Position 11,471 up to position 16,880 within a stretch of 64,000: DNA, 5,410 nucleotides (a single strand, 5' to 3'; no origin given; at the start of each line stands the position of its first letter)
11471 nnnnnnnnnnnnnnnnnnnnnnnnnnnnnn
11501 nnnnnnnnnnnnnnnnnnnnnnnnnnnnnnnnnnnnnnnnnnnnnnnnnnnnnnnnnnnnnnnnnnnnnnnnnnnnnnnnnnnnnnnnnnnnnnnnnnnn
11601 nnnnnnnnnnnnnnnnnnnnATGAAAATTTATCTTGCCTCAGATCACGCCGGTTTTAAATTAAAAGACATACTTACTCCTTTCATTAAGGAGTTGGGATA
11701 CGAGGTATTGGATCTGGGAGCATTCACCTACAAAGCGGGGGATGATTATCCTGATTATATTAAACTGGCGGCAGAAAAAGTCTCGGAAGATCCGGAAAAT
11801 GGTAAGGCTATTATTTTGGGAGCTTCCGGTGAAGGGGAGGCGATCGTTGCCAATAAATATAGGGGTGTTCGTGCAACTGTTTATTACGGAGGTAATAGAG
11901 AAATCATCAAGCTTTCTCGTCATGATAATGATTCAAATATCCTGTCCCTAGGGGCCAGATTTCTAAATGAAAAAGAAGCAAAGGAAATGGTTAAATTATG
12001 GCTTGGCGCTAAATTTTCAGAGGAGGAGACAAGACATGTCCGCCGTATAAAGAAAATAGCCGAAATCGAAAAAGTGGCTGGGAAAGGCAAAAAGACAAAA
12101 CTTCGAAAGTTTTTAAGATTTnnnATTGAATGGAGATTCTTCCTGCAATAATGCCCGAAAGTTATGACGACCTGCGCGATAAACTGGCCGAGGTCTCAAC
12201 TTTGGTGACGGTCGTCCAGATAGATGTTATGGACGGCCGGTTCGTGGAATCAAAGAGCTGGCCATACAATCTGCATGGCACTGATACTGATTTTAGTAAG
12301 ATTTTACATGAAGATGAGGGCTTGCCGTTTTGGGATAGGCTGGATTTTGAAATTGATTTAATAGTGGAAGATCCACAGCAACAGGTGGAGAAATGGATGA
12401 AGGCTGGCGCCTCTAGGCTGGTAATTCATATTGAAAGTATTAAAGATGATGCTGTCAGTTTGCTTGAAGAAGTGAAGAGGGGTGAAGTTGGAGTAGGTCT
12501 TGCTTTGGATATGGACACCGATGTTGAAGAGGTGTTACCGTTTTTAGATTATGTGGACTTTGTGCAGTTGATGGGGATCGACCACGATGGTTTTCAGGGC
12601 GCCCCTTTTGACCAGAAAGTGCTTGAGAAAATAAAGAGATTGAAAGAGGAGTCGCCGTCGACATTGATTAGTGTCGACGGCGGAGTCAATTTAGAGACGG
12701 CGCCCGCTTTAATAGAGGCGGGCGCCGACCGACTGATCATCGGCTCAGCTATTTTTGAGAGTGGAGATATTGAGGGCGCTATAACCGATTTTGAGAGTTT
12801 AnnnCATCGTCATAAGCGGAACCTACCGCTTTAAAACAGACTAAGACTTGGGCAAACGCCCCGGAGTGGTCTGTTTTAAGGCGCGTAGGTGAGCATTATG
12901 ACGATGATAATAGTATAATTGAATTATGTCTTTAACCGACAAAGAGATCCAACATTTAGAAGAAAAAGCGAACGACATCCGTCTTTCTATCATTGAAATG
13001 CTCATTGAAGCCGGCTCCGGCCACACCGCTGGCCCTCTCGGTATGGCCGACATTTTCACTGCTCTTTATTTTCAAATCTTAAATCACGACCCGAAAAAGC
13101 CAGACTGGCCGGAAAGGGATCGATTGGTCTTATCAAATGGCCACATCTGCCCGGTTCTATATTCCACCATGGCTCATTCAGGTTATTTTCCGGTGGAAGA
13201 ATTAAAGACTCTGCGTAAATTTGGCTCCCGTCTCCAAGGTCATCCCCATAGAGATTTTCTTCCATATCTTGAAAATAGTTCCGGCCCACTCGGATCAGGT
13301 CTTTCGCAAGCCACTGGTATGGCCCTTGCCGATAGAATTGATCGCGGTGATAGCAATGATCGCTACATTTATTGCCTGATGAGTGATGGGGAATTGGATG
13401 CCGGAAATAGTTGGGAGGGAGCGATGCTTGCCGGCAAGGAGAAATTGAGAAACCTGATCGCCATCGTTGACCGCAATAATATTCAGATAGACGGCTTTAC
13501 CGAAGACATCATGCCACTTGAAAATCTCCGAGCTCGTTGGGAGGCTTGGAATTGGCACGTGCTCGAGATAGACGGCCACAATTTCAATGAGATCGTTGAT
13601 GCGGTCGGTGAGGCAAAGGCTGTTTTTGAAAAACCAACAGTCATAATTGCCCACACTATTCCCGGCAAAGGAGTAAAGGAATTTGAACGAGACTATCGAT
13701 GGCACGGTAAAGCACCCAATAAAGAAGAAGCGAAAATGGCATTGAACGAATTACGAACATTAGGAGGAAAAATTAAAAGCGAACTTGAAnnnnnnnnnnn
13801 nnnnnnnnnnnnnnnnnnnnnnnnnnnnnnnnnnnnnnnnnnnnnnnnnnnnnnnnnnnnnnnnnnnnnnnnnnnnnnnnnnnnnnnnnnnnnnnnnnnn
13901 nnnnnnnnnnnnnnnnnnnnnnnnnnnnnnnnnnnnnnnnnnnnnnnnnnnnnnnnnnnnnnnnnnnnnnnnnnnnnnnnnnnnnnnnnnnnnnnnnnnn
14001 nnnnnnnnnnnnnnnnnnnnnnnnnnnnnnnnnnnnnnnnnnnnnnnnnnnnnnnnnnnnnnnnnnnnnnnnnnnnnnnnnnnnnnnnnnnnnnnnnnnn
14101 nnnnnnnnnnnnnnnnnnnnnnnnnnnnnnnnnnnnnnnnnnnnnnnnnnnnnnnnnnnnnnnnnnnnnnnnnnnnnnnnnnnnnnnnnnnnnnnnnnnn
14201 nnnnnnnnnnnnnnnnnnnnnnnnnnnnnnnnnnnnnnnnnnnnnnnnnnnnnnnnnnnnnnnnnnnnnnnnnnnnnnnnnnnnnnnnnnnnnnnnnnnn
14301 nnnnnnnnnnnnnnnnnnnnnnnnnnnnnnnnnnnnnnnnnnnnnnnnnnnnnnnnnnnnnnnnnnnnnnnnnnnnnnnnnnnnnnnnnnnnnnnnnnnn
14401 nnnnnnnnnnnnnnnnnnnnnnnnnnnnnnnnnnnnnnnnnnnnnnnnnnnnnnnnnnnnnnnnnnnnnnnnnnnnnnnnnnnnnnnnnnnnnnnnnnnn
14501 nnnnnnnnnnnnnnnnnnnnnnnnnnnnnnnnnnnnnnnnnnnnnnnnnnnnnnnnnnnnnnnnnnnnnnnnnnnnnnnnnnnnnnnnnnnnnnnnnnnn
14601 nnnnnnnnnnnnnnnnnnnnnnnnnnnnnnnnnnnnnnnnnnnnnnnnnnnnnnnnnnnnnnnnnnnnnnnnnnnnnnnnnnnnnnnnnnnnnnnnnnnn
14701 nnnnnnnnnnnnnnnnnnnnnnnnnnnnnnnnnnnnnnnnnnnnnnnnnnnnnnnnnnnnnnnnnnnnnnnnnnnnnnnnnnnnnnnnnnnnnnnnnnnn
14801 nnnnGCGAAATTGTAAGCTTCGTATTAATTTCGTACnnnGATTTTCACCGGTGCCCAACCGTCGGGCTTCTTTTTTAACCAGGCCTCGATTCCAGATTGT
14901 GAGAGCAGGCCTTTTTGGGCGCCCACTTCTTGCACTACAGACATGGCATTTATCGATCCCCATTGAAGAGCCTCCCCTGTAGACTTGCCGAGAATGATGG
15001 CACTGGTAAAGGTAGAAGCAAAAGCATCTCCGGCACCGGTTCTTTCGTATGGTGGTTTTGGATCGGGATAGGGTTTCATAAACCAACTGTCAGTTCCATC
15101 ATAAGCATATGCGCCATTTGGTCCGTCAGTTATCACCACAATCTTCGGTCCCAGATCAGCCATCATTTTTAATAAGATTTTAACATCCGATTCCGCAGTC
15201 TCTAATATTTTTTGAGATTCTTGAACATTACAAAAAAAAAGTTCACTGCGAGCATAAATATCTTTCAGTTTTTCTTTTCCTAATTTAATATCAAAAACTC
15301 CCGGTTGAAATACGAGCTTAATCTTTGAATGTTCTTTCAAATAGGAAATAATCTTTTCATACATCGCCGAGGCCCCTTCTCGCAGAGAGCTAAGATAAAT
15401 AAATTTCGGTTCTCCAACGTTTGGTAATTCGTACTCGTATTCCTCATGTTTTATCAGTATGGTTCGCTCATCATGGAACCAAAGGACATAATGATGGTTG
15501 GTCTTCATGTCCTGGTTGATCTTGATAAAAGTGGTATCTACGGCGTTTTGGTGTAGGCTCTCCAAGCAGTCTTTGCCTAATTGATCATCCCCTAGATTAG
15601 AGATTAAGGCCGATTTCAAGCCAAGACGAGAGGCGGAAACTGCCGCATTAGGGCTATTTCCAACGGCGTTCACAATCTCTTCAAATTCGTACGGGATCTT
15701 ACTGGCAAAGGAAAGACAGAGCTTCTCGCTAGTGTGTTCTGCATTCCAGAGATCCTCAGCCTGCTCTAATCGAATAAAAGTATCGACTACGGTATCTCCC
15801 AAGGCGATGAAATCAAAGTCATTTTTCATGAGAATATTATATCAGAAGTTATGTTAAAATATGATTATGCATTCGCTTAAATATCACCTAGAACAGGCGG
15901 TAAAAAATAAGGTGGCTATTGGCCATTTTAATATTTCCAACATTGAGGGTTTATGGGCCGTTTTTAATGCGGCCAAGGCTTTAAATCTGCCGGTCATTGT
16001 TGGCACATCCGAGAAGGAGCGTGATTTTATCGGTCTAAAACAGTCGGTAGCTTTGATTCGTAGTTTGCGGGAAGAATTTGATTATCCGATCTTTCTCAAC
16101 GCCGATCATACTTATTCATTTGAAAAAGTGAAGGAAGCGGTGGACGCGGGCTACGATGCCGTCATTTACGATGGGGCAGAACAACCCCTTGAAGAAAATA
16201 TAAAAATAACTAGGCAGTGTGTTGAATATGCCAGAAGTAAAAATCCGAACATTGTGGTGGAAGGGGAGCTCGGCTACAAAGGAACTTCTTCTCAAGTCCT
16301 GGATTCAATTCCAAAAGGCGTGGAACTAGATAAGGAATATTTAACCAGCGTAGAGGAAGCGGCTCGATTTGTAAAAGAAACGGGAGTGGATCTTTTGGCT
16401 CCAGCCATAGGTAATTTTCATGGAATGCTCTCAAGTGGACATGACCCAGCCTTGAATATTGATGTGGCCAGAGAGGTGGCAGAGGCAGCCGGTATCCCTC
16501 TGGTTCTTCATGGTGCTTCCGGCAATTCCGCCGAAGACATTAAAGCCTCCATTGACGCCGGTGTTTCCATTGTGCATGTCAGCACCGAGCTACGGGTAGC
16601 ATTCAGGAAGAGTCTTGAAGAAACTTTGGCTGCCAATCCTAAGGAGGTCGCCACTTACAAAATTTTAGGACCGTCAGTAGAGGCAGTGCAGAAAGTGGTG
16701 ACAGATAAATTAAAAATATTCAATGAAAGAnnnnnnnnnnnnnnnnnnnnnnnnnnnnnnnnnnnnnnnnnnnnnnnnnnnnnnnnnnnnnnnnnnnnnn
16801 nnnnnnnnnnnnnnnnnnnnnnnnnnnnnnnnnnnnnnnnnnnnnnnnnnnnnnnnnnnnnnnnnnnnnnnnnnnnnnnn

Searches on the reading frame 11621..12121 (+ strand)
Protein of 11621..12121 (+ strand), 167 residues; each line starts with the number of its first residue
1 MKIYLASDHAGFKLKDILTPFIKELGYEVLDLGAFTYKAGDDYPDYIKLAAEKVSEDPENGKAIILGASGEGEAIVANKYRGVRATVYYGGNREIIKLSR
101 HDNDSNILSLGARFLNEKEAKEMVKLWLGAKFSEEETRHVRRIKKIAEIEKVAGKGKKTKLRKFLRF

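Call 63: search_protein_families(library=pfam, proteins=[window:11621-12121:+], max_evalue=0.001)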
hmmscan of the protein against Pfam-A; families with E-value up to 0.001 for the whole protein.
window:11621-12121:+ (167 aa): 1 family
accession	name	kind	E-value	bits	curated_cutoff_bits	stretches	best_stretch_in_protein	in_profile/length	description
PF02502.23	LacAB_rpiB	-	1.3e-36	126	24.7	1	3-146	1-138/138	Ribose/Galactose Isomerase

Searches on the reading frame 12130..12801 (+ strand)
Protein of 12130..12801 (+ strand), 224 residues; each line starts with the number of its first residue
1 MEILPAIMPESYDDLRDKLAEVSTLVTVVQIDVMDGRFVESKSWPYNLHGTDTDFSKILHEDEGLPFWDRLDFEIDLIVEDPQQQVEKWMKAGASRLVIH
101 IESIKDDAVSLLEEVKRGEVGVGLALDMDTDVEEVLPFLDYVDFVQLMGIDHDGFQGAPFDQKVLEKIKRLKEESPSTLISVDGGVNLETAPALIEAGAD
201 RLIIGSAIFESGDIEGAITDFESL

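Call 63: search_protein_families(library=pfam, proteins=[window:12130-12801:+], max_evalue=0.001)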
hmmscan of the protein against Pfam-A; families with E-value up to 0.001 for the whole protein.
window:12130-12801:+ (224 aa): 2 families
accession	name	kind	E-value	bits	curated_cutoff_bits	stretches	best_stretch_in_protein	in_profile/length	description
PF00834.25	Ribul_P_3_epim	-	3e-31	108.8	21.1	1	3-209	2-198/198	Ribulose-phosphate 3 epimerase family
PF00977.27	His_biosynth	-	2.2e-05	24.5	23.6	0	165-213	62-110/228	Histidine biosynthesis protein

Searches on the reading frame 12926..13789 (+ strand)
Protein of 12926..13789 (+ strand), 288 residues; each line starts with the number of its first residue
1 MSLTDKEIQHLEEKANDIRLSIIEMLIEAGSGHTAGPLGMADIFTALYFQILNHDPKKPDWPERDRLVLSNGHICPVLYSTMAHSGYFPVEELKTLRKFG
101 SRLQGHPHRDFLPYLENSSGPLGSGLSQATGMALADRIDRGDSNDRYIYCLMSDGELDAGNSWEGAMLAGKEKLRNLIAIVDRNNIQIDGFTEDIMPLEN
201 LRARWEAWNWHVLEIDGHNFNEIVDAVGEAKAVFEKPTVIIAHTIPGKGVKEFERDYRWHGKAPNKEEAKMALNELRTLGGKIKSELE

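Call 63: search_protein_families(library=pfam, proteins=[window:12926-13789:+], max_evalue=0.001)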
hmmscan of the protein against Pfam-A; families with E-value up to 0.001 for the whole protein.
window:12926-13789:+ (288 aa): 2 families
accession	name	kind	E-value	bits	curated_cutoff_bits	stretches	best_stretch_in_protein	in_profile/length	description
PF00456.26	Transketolase_N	-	3e-65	220.8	22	1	14-271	5-270/334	Transketolase, thiamine diphosphate binding domain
PF13292.11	DXP_synthase_N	-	2.2e-12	47.3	21.2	1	7-188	14-175/274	1-deoxy-D-xylulose-5-phosphate synthase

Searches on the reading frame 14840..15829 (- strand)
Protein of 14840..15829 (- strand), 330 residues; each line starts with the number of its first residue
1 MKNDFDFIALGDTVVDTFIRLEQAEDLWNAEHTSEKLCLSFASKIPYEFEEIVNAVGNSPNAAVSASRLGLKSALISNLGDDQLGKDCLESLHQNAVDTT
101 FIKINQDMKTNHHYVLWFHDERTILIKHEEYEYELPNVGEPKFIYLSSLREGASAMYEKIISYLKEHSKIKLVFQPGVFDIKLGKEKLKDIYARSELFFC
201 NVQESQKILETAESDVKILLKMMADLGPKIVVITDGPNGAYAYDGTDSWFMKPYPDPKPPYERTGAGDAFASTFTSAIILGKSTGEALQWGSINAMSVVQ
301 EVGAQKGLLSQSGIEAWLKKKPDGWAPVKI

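Call 63: search_protein_families(library=pfam, proteins=[window:14840-15829:-], max_evalue=0.001)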
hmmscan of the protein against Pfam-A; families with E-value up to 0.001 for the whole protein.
window:14840-15829:- (330 aa): 1 family
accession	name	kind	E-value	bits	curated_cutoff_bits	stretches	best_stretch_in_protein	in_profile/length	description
PF00294.29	PfkB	-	3.9e-38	131.9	25.8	1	57-307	37-298/302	pfkB family carbohydrate kinase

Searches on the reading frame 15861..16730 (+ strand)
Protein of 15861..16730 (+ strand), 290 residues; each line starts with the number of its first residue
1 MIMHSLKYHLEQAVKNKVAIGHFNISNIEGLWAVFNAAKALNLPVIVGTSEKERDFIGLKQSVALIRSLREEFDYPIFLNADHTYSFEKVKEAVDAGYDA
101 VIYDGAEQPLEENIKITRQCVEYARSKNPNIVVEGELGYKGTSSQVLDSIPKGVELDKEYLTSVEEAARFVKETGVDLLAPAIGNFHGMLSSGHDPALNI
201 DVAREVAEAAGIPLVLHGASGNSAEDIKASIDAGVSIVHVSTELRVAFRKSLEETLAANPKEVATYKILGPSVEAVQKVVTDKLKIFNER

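Call 63: search_protein_families(library=pfam, proteins=[window:15861-16730:+], max_evalue=0.001)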
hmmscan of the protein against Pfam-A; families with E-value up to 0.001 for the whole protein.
window:15861-16730:+ (290 aa): 2 families
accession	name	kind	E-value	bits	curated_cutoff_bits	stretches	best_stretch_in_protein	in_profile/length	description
PF01116.26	F_bP_aldolase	-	6.6e-73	246.1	25.5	1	6-289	3-274/277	Fructose-bisphosphate aldolase class-II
PF13378.12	MR_MLE_C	-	0.00011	22.5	29.4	0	159-242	103-178/219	Enolase C-terminal domain-like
